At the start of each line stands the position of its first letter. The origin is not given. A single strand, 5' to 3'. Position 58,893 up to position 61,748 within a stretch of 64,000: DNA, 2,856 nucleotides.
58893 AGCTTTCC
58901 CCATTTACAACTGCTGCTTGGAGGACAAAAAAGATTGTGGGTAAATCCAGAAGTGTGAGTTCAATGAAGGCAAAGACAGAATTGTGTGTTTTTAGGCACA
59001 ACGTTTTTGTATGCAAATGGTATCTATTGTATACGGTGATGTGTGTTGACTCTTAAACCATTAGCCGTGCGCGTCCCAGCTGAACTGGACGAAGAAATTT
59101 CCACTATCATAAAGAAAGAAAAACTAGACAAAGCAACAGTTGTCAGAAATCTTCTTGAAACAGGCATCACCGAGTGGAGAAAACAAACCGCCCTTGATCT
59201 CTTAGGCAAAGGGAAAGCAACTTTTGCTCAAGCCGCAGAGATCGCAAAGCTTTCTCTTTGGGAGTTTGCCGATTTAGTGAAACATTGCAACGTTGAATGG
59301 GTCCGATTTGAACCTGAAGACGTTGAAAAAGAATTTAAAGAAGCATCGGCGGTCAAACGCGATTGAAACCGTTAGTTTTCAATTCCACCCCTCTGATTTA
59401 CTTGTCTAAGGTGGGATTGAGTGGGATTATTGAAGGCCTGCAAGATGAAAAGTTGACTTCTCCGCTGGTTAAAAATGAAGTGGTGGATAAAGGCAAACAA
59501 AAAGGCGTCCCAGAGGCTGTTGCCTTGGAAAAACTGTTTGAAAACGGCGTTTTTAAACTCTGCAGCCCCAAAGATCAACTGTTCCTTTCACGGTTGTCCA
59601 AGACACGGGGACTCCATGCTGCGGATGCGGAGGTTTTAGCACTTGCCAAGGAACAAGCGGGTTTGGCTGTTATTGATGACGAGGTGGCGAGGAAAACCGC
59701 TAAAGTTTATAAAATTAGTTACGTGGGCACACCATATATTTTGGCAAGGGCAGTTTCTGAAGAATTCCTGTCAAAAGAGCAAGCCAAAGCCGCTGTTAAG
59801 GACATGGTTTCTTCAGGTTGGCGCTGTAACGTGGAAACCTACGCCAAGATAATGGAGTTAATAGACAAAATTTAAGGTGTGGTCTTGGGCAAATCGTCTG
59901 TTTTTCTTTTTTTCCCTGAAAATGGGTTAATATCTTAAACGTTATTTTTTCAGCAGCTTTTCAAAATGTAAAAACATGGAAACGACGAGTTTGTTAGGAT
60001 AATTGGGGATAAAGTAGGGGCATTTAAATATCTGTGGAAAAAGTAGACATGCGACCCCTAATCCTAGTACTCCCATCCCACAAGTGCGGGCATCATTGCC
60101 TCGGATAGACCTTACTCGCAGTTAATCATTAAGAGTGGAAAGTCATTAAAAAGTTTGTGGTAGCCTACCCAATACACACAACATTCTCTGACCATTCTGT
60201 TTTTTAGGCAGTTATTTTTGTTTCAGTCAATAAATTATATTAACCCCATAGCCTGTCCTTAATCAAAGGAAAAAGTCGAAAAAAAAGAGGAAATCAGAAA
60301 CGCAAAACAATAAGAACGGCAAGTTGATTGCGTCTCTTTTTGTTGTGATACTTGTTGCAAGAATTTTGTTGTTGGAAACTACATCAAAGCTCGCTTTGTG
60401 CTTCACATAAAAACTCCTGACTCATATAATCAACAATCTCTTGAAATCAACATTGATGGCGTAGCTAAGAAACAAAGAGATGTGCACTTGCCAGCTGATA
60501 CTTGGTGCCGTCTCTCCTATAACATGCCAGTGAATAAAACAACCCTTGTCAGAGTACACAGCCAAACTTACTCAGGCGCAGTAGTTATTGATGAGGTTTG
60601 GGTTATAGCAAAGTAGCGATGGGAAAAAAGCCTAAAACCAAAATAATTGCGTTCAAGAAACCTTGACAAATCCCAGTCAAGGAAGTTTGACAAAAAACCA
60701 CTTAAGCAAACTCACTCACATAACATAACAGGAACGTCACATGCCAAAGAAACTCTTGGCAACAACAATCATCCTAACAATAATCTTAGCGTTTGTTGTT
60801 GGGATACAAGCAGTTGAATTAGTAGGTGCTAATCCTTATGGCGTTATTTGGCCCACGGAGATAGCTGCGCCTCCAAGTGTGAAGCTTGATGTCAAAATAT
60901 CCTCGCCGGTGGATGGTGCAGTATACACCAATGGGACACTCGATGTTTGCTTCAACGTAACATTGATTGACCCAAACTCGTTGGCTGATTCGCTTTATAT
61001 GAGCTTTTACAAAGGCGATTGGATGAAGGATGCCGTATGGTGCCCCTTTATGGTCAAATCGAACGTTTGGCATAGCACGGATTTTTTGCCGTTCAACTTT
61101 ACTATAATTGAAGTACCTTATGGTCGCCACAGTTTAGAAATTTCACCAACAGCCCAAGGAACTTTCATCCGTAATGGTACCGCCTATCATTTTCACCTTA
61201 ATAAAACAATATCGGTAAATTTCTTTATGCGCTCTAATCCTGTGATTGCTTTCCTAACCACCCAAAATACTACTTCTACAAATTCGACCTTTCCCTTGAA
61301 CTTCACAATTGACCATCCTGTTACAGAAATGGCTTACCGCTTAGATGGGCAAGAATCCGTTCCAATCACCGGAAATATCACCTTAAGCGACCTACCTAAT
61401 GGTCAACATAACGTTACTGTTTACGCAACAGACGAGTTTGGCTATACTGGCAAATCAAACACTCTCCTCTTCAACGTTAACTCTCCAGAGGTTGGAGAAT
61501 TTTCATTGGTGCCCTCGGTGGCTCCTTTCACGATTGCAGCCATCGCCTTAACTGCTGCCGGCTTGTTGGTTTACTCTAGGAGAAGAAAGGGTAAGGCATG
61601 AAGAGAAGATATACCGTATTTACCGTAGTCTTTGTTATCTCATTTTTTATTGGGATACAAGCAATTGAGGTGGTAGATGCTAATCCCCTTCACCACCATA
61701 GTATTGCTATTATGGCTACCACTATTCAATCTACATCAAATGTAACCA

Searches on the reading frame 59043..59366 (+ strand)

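Call 78: search_protein_families(library=pfam, proteins=[window:59043-59366:+], max_evalue=0.01)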
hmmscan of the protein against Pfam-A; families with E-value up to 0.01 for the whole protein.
window:59043-59366:+ (107 aa): 1 family
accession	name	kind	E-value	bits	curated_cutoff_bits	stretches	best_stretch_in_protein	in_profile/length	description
PF03683.19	UPF0175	-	1.5e-08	34.6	27.9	1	44-99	19-74/75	Uncharacterised protein family (UPF0175)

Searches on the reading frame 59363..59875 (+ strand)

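Call 78: search_protein_families(library=pfam, proteins=[window:59363-59875:+], max_evalue=0.01)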
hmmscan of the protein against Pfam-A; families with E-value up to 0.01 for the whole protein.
window:59363-59875:+ (170 aa): 1 family
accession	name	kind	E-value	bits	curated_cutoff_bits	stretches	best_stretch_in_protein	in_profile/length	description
PF11848.13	DUF3368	-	6e-07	29.7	27.3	1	122-166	3-45/46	Domain of unknown function (DUF3368)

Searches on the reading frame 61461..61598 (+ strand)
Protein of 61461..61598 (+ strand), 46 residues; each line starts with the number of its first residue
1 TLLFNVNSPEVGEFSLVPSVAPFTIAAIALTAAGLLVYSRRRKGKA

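Call 11: search_protein_families(library=ncbifam, proteins=[window:61461-61598:+], max_evalue=10)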
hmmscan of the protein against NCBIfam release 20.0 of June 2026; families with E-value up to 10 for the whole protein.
seq(46 aa): 4 families
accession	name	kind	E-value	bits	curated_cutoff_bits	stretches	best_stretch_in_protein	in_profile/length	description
TIGR03867.1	MprA_tail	equivalog_domain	0.0048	17.4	19.7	1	25-42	9-26/27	MprA protease, GlyGly-CTERM protein-sorting domain-containing form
TIGR01167.1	LPXTG_anchor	domain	0.015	16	15.9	1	22-43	12-33/34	LPXTG cell wall anchor domain-containing protein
TIGR03901.2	MYXO-CTERM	domain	0.13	12.7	20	1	24-42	15-32/34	MYXO-CTERM sorting domain-containing protein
NF045529.2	Heimdall-CTERM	domain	0.16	12.4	24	1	28-43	12-26/26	Heimdall-CTERM domain-containing surface protein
